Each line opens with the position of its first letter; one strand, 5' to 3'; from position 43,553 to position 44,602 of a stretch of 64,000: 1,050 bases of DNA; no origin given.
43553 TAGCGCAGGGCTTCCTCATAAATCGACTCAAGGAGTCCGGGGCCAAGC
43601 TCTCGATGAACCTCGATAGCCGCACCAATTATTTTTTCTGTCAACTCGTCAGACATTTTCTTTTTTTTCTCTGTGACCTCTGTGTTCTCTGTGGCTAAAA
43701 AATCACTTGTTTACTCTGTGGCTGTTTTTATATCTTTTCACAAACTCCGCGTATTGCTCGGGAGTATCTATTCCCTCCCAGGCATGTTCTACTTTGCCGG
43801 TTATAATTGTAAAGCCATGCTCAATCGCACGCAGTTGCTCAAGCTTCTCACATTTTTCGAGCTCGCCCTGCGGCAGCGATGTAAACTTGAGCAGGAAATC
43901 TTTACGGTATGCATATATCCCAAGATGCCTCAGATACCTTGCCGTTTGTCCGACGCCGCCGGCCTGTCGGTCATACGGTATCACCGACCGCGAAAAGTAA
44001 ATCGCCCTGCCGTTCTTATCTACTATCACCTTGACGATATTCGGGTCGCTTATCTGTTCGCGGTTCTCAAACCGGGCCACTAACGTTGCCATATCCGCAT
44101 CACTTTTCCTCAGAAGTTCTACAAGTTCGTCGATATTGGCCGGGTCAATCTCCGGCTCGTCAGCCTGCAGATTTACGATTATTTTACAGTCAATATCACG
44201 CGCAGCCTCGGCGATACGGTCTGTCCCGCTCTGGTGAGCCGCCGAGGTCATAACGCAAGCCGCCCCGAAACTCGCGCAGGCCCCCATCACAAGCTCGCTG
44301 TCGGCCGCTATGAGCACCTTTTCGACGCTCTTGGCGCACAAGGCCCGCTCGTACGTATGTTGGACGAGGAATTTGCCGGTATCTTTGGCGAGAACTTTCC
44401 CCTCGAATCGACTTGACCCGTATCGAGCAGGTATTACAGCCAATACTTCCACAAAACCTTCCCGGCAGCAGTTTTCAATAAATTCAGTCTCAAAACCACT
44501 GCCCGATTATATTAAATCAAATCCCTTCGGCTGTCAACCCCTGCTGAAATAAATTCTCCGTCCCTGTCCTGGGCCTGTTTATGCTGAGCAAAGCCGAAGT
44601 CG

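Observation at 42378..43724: Two single-gene cassettes inserted between pyrG and kdsB, each bounded by a 31-nt (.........)x3-GCTA element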

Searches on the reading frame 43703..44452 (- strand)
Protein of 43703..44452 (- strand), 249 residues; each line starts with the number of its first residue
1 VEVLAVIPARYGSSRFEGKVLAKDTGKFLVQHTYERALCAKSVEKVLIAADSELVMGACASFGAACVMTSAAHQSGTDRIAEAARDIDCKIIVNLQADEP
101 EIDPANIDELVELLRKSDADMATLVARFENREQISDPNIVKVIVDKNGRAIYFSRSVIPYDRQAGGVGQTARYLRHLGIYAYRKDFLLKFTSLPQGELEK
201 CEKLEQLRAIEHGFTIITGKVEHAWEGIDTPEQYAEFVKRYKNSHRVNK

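Call 5: search_protein_families(library=ncbifam, proteins=[window:43703-44452:-], max_evalue=0.01)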
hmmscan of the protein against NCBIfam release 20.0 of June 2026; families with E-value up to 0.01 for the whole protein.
window:43703-44452:- (249 aa): 7 families
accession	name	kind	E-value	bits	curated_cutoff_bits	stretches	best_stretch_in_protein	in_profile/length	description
NF003952.0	PRK05450.1-5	subfamily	5.2e-89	297.7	193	1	1-243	1-247/250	3-deoxy-manno-octulosonate cytidylyltransferase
NF009905.0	PRK13368.1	subfamily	6.1e-81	271.3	255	1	1-239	1-236/243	3-deoxy-manno-octulosonate cytidylyltransferase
NF003950.0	PRK05450.1-3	subfamily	2.9e-73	246.2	234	1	1-236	1-237/248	3-deoxy-manno-octulosonate cytidylyltransferase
TIGR00466.1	kdsB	equivalog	5.6e-66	222.4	155.2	1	2-233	2-239/241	3-deoxy-manno-octulosonate cytidylyltransferase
NF003948.0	PRK05450.1-1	equivalog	7.8e-61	205.4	281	1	1-242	4-244/248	3-deoxy-manno-octulosonate cytidylyltransferase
TIGR03584.1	PseF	equivalog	7.7e-07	29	205.7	1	4-128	1-134/222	pseudaminic acid cytidylyltransferase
TIGR03310.1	matur_MocA_YgfJ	equivalog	0.0039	17.2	186.45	0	5-123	2-124/188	molybdenum cofactor cytidylyltransferase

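Call 6: search_protein_families(library=pfam, proteins=[window:43703-44452:-], max_evalue=0.01)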
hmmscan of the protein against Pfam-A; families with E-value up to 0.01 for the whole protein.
window:43703-44452:- (249 aa): 2 families
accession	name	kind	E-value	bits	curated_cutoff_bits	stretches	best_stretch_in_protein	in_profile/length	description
PF02348.25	CTP_transf_3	-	6.7e-55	186.7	22.6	1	5-214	2-215/217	Cytidylyltransferase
PF12804.13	NTP_transf_3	-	1.5e-07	32.1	27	1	13-129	9-126/160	MobA-like NTP transferase domain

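Call 22: find_homologous_proteins(query=window:43703-44452:-, max_evalue=1e-40)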
Query window:43703-44452:- (249 aa): 6334 proteins with E <= 1e-40 among 8000 candidates; the best 120 are listed.
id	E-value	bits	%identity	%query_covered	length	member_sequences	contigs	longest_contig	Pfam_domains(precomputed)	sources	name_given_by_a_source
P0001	4.0e-142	490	90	100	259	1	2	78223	PF12804.14,PF02348.26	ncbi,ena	-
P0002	1.8e-141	488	91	98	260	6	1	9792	PF12804.14,PF02348.26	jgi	-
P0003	3.5e-139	480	90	98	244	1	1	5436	PF12804.14,PF02348.26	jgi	-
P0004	1.1e-138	479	89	98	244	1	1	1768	PF12804.14,PF02348.26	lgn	-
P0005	1.6e-138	478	88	99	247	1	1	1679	PF12804.14,PF02348.26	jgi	-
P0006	3.6e-136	470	88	98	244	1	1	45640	PF12804.14,PF02348.26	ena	-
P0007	9.0e-136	469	88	98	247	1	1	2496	PF12804.14,PF02348.26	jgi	-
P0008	4.7e-135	467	88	97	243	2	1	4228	PF12804.14,PF02348.26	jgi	-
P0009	8.9e-135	466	87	98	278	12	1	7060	PF12804.14,PF02348.26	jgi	jgi:3-deoxy-manno-octulosonate cytidylyltransferase (CMP-KDO synthetase)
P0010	6.2e-134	463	87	99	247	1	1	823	PF12804.14,PF02348.26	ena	-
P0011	2.0e-133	461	84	98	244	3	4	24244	PF12804.14,PF02348.26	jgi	jgi:3-deoxy-manno-octulosonate cytidylyltransferase (CMP-KDO synthetase)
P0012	6.7e-133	460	86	99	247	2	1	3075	PF12804.14,PF02348.26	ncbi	-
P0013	1.2e-132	459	86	99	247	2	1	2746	PF12804.14,PF02348.26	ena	-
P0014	1.2e-132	459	87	96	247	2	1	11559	PF12804.14,PF02348.26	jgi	-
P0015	1.3e-131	455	86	98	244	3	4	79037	PF12804.14,PF02348.26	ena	-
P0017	2.2e-130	451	84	98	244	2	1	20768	PF12804.14,PF02348.26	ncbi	ncbi:MAG: 3-deoxy-manno-octulosonate cytidylyltransferase [Planctomycetota bacterium]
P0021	1.4e-123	429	72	99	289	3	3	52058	PF12804.14,PF02348.26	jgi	-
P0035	1.2e-110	387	99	73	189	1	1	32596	PF12804.14,PF02348.26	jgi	-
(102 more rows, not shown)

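Call 23: find_encoding_contigs(protein=P0035, flank=6000, max_places=2)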
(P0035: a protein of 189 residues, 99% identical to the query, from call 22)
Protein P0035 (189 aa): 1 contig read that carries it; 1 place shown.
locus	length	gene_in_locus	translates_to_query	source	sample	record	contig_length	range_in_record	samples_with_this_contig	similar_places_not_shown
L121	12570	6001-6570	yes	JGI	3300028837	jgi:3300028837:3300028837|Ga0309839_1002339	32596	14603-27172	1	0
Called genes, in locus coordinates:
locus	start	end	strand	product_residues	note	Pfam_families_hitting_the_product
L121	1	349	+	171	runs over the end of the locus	-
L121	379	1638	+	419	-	PF00079:Serpin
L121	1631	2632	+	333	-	PF04055:Radical_SAM, PF06968:BATS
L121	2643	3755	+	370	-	PF01820:Dala_Dala_lig_N, PF02222:ATP-grasp, PF02786:CPSase_L_D2, PF07478:Dala_Dala_lig_C, PF02655:ATP-grasp_3 (weak), PF13535:ATP-grasp_4 (weak)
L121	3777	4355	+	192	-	PF03602:Cons_hypoth95, PF05175:MTS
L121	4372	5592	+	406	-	PF01743:PolyA_pol, PF12627:PolyA_pol_RNAbd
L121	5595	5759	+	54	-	-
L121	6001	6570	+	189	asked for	PF02348:CTP_transf_3, PF12804:NTP_transf_3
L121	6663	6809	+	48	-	PF13366:PDDEXK_3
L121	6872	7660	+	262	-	PF08867:FRG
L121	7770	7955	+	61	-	-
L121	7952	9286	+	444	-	PF06418:CTP_synth_N, PF00117:GATase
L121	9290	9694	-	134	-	PF15294:Leu_zip (weak)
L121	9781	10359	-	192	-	PF00198:2-oxoacid_dh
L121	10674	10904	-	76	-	-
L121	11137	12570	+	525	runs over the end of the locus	PF01487:DHquinase_I, PF08501:Shikimate_dh_N, PF01488:Shikimate_DH, PF02826:2-Hacid_dh_C (faint), PF03807:F420_oxidored (faint)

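Call 24: find_encoding_contigs(protein=P0001, flank=6000, max_places=2)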
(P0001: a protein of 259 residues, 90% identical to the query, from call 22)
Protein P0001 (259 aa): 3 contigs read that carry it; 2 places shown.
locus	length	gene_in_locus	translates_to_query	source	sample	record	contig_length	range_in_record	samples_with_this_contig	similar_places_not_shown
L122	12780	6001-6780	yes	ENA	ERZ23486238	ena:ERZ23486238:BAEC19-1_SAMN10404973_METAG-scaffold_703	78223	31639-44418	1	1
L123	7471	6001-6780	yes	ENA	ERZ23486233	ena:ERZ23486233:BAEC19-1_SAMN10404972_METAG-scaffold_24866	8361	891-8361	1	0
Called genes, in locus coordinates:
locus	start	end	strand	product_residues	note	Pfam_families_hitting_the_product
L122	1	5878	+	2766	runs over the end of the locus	PF17161:DUF5123 (faint), PF13229:Beta_helix, PF19190:BACON_2 (faint), PF13229:Beta_helix (weak), PF22842:Pel9A-like_beta_helix (weak), PF13229:Beta_helix (weak), PF13385:Laminin_G_3, PF18911:PKD_4 (weak)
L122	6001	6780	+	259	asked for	PF02348:CTP_transf_3, PF12804:NTP_transf_3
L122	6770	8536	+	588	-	PF06418:CTP_synth_N, PF00117:GATase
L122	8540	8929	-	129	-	PF07989:Cnn_1N (faint)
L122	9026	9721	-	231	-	PF00198:2-oxoacid_dh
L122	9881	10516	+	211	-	PF00578:AhpC-TSA, PF08534:Redoxin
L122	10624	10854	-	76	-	-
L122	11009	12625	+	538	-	PF01487:DHquinase_I, PF08501:Shikimate_dh_N, PF02826:2-Hacid_dh_C (weak), PF01488:Shikimate_DH, PF18317:SDH_C (faint)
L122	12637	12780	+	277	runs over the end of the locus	-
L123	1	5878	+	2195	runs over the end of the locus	PF19190:BACON_2 (faint), PF22842:Pel9A-like_beta_helix (weak), PF13385:Laminin_G_3, PF18911:PKD_4 (weak)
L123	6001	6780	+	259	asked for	PF02348:CTP_transf_3, PF12804:NTP_transf_3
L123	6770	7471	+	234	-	?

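Call 25: find_encoding_contigs(protein=P0006, flank=6000, max_places=2)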
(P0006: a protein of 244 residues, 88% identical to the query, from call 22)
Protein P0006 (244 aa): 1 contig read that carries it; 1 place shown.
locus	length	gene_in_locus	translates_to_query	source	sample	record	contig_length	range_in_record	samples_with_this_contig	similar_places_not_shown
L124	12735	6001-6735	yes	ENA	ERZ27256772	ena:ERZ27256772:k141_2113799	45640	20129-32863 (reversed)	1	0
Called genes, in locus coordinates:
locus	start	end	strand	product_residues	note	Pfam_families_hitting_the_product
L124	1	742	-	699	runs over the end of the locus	PF17191:RecG_wedge, PF01336:tRNA_anti-codon (weak), PF00176:SNF2-rel_dom, PF00270:DEAD, PF04851:ResIII, PF00271:Helicase_C, PF22590:Cas3-like_C_2 (weak), PF19833:RecG_dom3_C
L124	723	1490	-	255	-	PF01135:PCMT, PF00398:RrnaAD, PF13649:Methyltransf_25 (weak)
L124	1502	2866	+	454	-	PF00202:Aminotran_3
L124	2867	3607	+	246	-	PF01656:CbiA, PF13500:AAA_26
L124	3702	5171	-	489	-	-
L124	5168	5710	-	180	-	PF04542:Sigma70_r2, PF08281:Sigma70_r4_2, PF04545:Sigma70_r4 (weak)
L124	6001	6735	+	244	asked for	PF02348:CTP_transf_3, PF12804:NTP_transf_3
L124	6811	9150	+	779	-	PF07944:Beta-AFase-like_GH127_cat, PF03663:Glyco_hydro_76 (faint), PF07470:Glyco_hydro_88 (weak), PF20736:Glyco_hydro127M, PF20737:Glyco_hydro127C, PF00754:F5_F8_type_C, PF22633:F5_F8_type_C_2 (weak)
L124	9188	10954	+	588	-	PF06418:CTP_synth_N, PF00117:GATase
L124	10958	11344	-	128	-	-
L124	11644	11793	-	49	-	-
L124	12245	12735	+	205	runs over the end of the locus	PF01467:CTP_transf_like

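Call 26: find_encoding_contigs(protein=P0015, flank=6000, max_places=2)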
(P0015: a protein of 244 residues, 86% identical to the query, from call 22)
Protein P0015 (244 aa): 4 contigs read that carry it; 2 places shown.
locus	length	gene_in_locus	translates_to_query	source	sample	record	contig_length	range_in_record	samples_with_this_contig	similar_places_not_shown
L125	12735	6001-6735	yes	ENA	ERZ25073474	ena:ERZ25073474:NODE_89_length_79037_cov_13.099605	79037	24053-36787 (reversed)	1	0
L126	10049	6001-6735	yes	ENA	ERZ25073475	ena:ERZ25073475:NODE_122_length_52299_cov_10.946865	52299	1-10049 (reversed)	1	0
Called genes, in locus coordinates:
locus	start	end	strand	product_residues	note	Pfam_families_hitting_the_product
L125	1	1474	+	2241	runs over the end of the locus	PF22842:Pel9A-like_beta_helix (faint), PF19190:BACON_2 (faint), PF13385:Laminin_G_3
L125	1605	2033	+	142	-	-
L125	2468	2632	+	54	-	-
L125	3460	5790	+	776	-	-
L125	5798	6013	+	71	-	-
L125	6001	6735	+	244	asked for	PF02348:CTP_transf_3, PF12804:NTP_transf_3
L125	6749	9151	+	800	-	PF07944:Beta-AFase-like_GH127_cat, PF07470:Glyco_hydro_88 (faint), PF20736:Glyco_hydro127M, PF20737:Glyco_hydro127C, PF00754:F5_F8_type_C, PF22633:F5_F8_type_C_2 (weak)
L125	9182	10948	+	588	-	PF06418:CTP_synth_N, PF00117:GATase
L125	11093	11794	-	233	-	PF00198:2-oxoacid_dh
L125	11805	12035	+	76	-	-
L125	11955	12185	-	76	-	-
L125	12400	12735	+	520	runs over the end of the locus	PF01487:DHquinase_I, PF08501:Shikimate_dh_N, PF01488:Shikimate_DH, PF02826:2-Hacid_dh_C (weak)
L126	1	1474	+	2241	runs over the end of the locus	PF22842:Pel9A-like_beta_helix (faint), PF19190:BACON_2 (faint), PF13385:Laminin_G_3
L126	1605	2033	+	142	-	-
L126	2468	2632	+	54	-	-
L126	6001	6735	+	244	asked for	PF02348:CTP_transf_3, PF12804:NTP_transf_3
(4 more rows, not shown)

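Call 34: find_encoding_contigs(protein=P0017, flank=5000, max_places=1)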
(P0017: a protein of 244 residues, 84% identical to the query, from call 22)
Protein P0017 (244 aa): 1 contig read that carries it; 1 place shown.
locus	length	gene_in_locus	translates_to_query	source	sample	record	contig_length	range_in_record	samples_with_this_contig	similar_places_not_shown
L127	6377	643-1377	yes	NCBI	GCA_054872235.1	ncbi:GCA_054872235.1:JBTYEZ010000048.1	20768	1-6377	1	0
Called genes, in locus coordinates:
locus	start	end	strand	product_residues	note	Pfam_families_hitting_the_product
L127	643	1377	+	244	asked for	PF02348:CTP_transf_3, PF12804:NTP_transf_3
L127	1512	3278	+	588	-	PF06418:CTP_synth_N, PF00117:GATase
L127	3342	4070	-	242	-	PF00198:2-oxoacid_dh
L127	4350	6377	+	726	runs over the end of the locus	PF00664:ABC_membrane, PF00005:ABC_tran, PF02463:SMC_N (faint)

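Call 35: find_encoding_contigs(protein=P0021, flank=5000, max_places=1)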
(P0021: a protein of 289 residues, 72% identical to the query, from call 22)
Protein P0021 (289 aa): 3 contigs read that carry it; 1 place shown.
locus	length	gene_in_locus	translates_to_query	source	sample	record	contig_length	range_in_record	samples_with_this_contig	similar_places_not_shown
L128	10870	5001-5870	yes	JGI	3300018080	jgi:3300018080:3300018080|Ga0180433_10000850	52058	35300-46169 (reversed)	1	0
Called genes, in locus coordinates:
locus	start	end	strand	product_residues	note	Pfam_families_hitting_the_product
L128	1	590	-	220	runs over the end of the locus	PF00376:MerR (weak), PF12728:HTH_17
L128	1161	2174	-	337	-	-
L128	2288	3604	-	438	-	PF02985:HEAT (faint), PF03130:HEAT_PBS (faint), PF13513:HEAT_EZ (faint), PF13646:HEAT_2, PF21581:SCD (faint), PF00514:Arm (faint), PF13646:HEAT_2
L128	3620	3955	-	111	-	-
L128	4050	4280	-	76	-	-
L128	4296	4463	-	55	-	-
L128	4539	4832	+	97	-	-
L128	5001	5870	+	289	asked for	PF02348:CTP_transf_3, PF12804:NTP_transf_3, PF02348:CTP_transf_3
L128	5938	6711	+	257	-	PF08867:FRG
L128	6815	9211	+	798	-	PF07944:Beta-AFase-like_GH127_cat, PF07470:Glyco_hydro_88 (faint), PF20736:Glyco_hydro127M, PF20737:Glyco_hydro127C, PF00754:F5_F8_type_C, PF22633:F5_F8_type_C_2 (weak)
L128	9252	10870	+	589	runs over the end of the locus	PF06418:CTP_synth_N, PF00117:GATase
